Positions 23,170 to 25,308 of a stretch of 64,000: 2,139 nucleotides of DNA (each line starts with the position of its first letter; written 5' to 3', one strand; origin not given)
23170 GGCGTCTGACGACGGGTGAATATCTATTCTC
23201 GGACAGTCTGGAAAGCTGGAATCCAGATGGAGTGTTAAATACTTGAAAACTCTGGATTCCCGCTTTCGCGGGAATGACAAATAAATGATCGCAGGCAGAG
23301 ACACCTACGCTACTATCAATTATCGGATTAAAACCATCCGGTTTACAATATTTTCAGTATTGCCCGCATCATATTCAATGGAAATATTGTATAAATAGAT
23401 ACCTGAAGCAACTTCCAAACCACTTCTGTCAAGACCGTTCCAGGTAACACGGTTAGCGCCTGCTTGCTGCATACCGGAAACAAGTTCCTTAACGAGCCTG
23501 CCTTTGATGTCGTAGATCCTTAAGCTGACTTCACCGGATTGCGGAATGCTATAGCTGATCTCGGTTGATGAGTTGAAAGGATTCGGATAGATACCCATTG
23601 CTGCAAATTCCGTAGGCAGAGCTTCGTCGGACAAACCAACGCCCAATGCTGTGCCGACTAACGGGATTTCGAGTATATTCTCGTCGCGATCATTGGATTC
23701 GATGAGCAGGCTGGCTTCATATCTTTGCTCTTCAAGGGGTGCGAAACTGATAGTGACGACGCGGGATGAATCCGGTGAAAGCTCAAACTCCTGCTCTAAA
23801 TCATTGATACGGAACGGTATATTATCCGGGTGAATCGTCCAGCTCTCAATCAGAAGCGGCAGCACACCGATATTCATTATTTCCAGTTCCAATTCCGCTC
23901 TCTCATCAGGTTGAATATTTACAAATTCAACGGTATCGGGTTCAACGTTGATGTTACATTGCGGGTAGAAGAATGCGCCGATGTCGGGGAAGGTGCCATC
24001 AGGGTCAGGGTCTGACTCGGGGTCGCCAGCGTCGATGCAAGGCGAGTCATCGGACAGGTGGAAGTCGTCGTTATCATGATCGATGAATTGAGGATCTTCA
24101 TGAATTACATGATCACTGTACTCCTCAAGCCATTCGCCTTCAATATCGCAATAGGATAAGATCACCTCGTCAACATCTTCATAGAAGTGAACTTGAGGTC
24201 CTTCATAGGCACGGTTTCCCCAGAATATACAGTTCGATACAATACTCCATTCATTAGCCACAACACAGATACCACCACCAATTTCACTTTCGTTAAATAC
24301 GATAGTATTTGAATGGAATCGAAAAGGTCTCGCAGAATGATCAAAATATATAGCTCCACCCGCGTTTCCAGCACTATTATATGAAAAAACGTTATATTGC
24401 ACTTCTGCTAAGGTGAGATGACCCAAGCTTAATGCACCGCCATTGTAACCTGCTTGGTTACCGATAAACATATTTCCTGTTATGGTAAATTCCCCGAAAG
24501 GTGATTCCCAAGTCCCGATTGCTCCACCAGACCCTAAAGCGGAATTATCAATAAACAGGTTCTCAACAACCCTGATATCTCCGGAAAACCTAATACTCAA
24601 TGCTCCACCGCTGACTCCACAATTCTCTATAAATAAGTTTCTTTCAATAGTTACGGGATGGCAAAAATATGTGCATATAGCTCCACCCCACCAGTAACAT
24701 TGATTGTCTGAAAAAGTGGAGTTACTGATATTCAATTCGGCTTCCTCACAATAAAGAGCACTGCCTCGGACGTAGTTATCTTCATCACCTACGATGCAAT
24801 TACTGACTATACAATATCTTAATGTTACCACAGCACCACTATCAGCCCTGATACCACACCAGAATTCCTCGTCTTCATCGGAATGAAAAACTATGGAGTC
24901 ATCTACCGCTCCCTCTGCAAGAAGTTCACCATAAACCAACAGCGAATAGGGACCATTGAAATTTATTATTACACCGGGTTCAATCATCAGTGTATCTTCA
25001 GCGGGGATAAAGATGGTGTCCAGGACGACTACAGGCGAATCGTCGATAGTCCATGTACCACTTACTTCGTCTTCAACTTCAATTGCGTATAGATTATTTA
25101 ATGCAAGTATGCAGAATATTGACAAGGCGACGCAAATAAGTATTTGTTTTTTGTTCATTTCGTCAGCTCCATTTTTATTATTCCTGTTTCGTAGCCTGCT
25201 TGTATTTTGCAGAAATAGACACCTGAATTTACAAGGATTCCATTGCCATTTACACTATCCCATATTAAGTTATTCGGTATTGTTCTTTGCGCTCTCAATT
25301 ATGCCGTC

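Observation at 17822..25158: Tandem array of four T9SS cargo paralogs with mosaic module sharing (variable beta-helix head, near-identical Ig-like core, swapped CTDs)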

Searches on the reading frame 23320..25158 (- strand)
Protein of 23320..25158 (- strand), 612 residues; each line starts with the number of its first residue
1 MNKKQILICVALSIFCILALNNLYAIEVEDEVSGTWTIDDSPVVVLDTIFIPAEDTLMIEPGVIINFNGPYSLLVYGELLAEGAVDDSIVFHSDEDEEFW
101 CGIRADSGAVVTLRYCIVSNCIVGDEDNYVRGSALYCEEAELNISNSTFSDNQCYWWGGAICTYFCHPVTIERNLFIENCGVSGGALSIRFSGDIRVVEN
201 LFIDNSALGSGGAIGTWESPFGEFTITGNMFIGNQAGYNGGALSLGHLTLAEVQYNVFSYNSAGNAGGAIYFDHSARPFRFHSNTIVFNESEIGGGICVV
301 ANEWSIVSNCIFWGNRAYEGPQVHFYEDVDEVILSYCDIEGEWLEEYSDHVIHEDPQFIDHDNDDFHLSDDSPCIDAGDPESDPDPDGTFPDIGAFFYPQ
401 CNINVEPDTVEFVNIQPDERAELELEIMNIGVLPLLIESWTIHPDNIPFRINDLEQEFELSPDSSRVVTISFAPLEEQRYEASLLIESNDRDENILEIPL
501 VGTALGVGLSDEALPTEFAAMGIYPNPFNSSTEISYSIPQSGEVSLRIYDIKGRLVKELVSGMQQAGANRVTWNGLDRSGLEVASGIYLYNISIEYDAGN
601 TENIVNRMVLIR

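Call 7: search_protein_families(library=pfam, proteins=[window:23320-25158:-], max_evalue=0.1)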
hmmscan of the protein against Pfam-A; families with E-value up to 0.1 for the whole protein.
window:23320-25158:- (612 aa): 12 families
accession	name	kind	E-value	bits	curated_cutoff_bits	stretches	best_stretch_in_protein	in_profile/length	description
PF13229.12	Beta_helix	-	1.5e-15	57.6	25.9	2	100-237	23-141/158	Right handed beta helix region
PF02415.23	Chlam_PMP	-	1.9e-11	43.4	20.6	2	146-163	1-18/19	Chlamydia polymorphic membrane protein (Chlamydia_PMP) repeat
PF13860.13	FlgD_ig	-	3.8e-11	43.2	27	1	540-593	21-74/79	FlgD Ig-like domain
PF18962.6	Por_Secre_tail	-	4.9e-08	33.6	27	1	523-595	1-65/75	Secretion system C-terminal sorting domain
PF22544.2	HYDIN_VesB_CFA65-like_Ig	-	7.9e-07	29.7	25.5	1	403-496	3-95/100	HYDIN/CFA65/VesB-like, Ig-like domain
PF05048.19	NosD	-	2.8e-06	27.4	23.6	1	115-235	70-173/212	Periplasmic copper-binding protein (NosD)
PF22073.2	Cep192_D4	-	5.7e-05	23.7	35.5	1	403-503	4-110/112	Cep192 domain 4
PF15780.11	ASH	-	0.002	18.7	27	1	409-491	13-93/98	Abnormal spindle-like microcephaly-assoc'd, ASPM-SPD-2-Hydin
PF17161.10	DUF5123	-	0.0045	18.5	35.1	0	307-380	29-111/113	Domain of unknown function (DUF5123)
PF13585.12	CHU_C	-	0.025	15.1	27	0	538-598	23-76/86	CHU_C Type IX secretion signal domain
PF24291.1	Ig_CFAP65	-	0.041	14.1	27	1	459-502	72-115/121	Cilia- and flagella-associated protein 65-like, Ig-like domain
PF24501.1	Ig_TMEM131L_5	-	0.05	13.8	27.8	0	429-474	1-48/66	TMEM131L fifth Ig-like domain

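Call 8: search_protein_families(library=ncbifam, proteins=[window:23320-25158:-], max_evalue=0.1)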
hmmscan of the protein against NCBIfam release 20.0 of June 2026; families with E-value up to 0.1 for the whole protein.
window:23320-25158:- (612 aa): 15 families
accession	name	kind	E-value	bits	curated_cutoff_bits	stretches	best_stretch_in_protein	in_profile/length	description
NF033707.1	T9SS_sortase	equivalog_domain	3.1e-11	41.7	420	1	520-610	998-1094/1095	type IX secretion system sortase PorU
TIGR04183.1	Por_Secre_tail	domain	8.2e-09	35.3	23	1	523-594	1-60/72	T9SS type A sorting domain-containing protein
TIGR01376.1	POMP_repeat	repeat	4.5e-08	32.5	15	1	257-272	6-21/28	polymorphic outer membrane protein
NF005176.1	PRK06655.1-1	equivalog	9.5e-08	32.2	230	1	539-602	94-156/197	flagellar hook assembly protein FlgD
NF038113.1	T9SSA_dep_M36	equivalog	1.7e-07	29.8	885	1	519-595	791-858/869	T9SS-dependent M36 family metallopeptidase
NF052228.1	T9SS_PorZ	equivalog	6.3e-07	28.2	260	1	517-609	669-754/757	type IX secretion system anionic LPS delivery protein PorZ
NF052323.1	T9SSA_dep_M6i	equivalog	1.1e-06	26.9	600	1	524-605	961-1036/1043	T9SS-dependent M6-like inactivated metalloprotease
TIGR04247.1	NosD_copper_fam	subfamily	0.00033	19.4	300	1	147-306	182-301/377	nitrous oxide reductase family maturation protein NosD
NF012200.0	choice_anch_D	domain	0.0007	20.1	45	1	402-493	16-108/108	choice-of-anchor D domain-containing protein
NF009452.0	PRK12812.1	equivalog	0.0091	15.2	258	1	541-604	151-214/289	flagellar basal body rod modification protein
NF009277.0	PRK12634.1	equivalog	0.0096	16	333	1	538-592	118-172/221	flagellar basal body rod modification protein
NF009276.0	PRK12633.1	equivalog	0.048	13.4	383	1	541-601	128-187/234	flagellar basal body rod modification protein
NF041518.1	choice_anch_Q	domain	0.057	13.7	25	0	365-396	16-55/58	choice-of-anchor Q domain-containing protein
NF009453.0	PRK12813.1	equivalog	0.065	12.7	264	0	543-593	125-172/223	flagellar basal body rod modification protein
NF053608.1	Lsa66_OmpA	equivalog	0.066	11.6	700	1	549-603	184-236/581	fibronectin-binding adhesin Lsa66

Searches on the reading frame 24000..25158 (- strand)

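Call 49: search_solved_structures(query=window:24000-25158:-, max_evalue=1)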
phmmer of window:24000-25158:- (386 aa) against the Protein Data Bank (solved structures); distinct sequences matched with E-value up to 1: 6.
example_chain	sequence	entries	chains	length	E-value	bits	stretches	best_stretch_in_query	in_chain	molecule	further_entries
1z81_A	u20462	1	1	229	0.13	14.4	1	33-81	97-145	cyclophilin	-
2cn4_A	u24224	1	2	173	0.8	11.9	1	213-295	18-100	HEMOPHORE HASA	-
9xoh_A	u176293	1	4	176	0.83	11.8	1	214-295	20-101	Hemophore HasA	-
2uyd_X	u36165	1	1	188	0.83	11.8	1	213-295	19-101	HEMOPHORE HASA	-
1ybj_A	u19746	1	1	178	0.85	11.8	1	213-295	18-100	Hemophore HasA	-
1b2v_A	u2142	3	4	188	0.92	11.7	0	213-295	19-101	PROTEIN (HEME-BINDING PROTEIN A) | HEME-BINDING PROTEIN A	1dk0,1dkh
